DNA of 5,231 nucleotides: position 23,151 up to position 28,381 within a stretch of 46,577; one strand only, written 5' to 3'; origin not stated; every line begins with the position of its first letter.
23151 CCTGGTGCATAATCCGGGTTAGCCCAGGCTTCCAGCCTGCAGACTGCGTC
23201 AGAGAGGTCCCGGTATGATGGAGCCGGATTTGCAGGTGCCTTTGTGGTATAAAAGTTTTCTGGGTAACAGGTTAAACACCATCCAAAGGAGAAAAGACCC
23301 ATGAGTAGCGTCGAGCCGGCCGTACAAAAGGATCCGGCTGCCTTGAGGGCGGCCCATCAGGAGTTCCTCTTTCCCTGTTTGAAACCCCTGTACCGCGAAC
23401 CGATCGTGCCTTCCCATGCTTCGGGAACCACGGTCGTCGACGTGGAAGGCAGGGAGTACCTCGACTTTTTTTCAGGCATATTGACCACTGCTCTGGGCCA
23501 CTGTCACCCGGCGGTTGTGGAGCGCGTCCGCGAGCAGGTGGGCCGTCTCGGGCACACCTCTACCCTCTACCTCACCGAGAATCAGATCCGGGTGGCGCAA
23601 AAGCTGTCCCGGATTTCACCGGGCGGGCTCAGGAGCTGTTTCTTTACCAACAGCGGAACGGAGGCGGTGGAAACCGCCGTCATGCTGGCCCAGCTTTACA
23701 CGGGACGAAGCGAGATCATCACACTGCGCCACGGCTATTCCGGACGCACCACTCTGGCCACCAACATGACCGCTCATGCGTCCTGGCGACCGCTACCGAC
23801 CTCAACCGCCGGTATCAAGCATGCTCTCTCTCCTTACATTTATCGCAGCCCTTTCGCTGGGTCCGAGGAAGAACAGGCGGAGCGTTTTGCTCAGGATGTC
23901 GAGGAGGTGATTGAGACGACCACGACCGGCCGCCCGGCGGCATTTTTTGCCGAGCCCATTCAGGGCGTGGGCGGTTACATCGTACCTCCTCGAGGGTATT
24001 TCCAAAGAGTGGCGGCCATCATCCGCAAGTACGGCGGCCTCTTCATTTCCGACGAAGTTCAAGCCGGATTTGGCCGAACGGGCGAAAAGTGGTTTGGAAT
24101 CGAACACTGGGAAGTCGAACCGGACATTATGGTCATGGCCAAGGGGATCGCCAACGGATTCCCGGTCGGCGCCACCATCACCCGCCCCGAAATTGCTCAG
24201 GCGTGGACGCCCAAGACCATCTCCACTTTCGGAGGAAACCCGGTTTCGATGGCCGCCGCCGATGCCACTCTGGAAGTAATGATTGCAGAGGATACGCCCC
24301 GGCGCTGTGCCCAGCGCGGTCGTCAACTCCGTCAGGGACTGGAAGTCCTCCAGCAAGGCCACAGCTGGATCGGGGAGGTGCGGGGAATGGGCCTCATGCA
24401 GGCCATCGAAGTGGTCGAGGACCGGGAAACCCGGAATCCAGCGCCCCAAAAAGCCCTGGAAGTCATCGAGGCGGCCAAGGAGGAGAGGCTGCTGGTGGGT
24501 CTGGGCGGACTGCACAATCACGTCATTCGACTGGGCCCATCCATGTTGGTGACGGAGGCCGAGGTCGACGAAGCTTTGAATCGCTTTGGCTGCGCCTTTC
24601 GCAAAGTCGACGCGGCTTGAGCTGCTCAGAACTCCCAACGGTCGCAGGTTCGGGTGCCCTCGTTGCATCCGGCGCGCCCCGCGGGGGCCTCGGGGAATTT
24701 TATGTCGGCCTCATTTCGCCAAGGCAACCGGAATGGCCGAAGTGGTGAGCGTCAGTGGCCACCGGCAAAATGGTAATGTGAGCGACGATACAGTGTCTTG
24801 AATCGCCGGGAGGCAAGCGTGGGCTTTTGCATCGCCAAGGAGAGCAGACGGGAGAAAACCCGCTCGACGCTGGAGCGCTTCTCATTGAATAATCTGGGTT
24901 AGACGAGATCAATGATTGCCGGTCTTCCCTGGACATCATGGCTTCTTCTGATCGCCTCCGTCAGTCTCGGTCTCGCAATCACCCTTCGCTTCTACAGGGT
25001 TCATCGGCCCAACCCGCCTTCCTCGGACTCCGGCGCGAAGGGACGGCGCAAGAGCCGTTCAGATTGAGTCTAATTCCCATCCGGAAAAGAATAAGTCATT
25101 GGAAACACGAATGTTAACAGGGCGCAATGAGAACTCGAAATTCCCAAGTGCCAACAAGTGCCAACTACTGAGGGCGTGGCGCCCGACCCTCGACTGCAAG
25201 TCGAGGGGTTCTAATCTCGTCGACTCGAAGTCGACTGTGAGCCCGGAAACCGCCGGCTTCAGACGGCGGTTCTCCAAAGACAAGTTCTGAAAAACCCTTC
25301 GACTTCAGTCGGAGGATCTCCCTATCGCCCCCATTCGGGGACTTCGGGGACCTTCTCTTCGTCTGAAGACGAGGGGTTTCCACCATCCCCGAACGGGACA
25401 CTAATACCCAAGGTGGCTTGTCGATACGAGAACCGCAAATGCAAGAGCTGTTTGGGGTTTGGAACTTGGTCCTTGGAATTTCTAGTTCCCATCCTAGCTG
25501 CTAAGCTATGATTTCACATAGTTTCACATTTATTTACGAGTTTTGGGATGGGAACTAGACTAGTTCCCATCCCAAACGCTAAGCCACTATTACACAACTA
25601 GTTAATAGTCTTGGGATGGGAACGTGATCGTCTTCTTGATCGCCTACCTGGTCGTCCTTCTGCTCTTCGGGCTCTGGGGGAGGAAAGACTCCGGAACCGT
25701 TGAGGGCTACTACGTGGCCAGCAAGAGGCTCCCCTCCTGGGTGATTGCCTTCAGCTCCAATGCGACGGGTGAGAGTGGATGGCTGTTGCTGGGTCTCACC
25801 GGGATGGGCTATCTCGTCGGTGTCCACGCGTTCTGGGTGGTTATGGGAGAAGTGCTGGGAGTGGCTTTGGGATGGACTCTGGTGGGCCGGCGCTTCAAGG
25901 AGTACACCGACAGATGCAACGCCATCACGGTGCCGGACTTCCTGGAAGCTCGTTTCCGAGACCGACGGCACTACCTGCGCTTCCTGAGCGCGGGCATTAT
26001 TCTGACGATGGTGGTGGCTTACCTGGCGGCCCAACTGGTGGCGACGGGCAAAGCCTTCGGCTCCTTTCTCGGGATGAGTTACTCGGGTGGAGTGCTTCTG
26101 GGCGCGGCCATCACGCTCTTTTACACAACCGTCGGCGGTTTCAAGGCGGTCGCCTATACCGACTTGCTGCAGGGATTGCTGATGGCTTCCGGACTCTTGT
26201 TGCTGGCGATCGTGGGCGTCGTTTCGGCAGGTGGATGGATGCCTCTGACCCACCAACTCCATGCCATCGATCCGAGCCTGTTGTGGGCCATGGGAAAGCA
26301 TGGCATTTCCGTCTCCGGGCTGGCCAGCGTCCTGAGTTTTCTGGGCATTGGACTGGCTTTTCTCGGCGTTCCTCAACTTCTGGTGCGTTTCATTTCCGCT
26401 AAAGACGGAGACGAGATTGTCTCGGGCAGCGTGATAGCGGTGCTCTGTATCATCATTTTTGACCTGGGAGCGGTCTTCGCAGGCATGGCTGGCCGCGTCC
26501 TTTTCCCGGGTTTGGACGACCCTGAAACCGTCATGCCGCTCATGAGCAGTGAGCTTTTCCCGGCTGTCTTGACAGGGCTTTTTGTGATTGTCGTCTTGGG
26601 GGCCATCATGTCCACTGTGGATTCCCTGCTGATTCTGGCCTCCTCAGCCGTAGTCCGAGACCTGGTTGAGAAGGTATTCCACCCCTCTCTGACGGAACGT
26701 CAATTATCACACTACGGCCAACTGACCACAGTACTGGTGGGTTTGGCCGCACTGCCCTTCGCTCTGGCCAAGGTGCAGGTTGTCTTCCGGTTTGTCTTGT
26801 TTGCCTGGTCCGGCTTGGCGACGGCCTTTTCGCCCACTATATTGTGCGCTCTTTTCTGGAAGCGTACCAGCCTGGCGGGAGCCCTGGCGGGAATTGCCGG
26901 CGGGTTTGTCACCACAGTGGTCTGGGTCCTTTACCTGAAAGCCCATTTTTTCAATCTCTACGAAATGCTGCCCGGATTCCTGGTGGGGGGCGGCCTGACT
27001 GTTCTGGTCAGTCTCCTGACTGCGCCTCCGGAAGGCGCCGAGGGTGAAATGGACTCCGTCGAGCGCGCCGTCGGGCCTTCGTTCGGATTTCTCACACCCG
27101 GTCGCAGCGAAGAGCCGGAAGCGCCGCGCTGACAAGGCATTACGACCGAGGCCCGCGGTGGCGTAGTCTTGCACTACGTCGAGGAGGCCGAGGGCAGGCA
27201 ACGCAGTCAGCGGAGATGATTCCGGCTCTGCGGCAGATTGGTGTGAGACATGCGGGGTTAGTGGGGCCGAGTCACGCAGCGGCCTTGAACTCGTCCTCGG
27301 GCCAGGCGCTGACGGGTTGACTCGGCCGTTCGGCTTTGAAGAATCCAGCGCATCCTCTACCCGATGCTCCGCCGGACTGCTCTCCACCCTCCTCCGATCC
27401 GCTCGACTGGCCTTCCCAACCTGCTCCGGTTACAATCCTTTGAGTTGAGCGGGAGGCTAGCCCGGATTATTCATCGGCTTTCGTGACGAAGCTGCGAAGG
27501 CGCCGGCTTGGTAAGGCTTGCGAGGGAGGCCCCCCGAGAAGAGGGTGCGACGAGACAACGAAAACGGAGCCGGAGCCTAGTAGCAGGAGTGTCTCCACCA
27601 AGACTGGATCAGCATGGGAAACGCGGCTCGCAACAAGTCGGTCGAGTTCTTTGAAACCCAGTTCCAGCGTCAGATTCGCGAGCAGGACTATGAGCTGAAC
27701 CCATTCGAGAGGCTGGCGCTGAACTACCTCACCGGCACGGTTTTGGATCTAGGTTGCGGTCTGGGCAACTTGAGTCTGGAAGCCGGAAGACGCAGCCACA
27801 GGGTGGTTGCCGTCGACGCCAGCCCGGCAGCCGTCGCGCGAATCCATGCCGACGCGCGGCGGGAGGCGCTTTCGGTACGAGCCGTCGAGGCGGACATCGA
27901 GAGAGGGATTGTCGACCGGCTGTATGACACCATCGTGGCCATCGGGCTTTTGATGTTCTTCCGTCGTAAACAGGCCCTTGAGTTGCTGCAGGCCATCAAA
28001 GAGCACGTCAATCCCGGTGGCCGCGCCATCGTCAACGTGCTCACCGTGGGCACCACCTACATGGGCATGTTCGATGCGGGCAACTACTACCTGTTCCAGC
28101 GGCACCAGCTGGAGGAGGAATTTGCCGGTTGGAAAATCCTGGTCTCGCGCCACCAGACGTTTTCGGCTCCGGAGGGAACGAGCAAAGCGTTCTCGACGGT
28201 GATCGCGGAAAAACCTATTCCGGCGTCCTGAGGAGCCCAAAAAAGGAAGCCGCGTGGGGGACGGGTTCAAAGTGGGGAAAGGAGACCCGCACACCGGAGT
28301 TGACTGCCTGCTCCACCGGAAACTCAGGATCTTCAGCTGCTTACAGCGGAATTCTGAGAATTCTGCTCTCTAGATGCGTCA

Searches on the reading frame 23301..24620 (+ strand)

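Call 29: search_protein_families(library=pfam, proteins=[window:23301-24620:+], max_evalue=0.0001)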
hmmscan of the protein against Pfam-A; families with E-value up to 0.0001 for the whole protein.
window:23301-24620:+ (439 aa): 1 family
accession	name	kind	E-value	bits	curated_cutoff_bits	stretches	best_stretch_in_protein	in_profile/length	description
PF00202.27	Aminotran_3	-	9.6e-98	327.9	30.5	1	35-429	11-399/403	Aminotransferase class-III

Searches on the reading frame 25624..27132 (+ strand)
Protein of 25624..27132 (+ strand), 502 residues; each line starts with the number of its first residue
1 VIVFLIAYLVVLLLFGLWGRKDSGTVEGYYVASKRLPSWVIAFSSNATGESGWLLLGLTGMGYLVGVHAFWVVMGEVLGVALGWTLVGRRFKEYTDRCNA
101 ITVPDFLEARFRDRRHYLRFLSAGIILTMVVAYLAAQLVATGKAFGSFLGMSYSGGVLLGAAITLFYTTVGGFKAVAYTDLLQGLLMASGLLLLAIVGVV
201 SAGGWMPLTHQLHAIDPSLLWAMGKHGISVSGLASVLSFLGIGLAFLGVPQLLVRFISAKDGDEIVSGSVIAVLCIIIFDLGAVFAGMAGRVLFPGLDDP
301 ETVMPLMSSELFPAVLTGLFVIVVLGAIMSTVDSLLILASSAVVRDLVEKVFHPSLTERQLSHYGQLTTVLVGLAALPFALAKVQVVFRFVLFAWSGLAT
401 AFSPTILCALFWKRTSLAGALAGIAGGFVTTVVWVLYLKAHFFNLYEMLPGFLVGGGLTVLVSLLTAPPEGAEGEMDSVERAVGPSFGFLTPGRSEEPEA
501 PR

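Call 29: search_protein_families(library=pfam, proteins=[window:25624-27132:+], max_evalue=0.0001)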
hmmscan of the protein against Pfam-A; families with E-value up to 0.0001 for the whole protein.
window:25624-27132:+ (502 aa): 1 family
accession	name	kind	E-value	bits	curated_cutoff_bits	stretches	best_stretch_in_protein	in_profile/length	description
PF00474.23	SSF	-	2.7e-77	260.8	22.8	1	29-427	1-406/406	Sodium:solute symporter family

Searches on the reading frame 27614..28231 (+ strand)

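Call 29: search_protein_families(library=pfam, proteins=[window:27614-28231:+], max_evalue=0.0001)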
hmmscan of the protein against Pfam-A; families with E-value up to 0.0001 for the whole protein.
window:27614-28231:+ (205 aa): 11 families
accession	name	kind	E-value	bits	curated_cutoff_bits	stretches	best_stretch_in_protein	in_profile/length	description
PF13649.12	Methyltransf_25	-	4.6e-16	59.7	27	1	43-136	1-97/97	Methyltransferase domain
PF03848.20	TehB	-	2e-14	53.9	20.4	1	41-176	32-166/193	Tellurite resistance protein TehB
PF13489.12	Methyltransf_23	-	3.9e-12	46.6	27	1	34-181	16-140/164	Methyltransferase domain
PF08241.18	Methyltransf_11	-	5.2e-12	46.7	21.2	1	44-139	1-94/95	Methyltransferase domain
PF08242.18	Methyltransf_12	-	6.9e-12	46.4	30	1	44-137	1-97/98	Methyltransferase domain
PF05175.20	MTS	-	2.1e-09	37.7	23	1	37-109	30-104/170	Methyltransferase small domain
PF13847.12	Methyltransf_31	-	2e-08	34.5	27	1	42-141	6-110/145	Methyltransferase domain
PF06325.19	PrmA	-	1e-05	25.6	22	1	41-140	163-258/296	Ribosomal protein L11 methyltransferase (PrmA)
PF02353.26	CMAS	-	4.4e-05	23.4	27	1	41-147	64-171/273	Mycolic acid cyclopropane synthetase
PF05219.18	DREV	-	4.8e-05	23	26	1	14-150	75-196/265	DREV methyltransferase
PF05401.17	NodS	-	6e-05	23.4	24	1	40-129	44-130/201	Nodulation protein S (NodS)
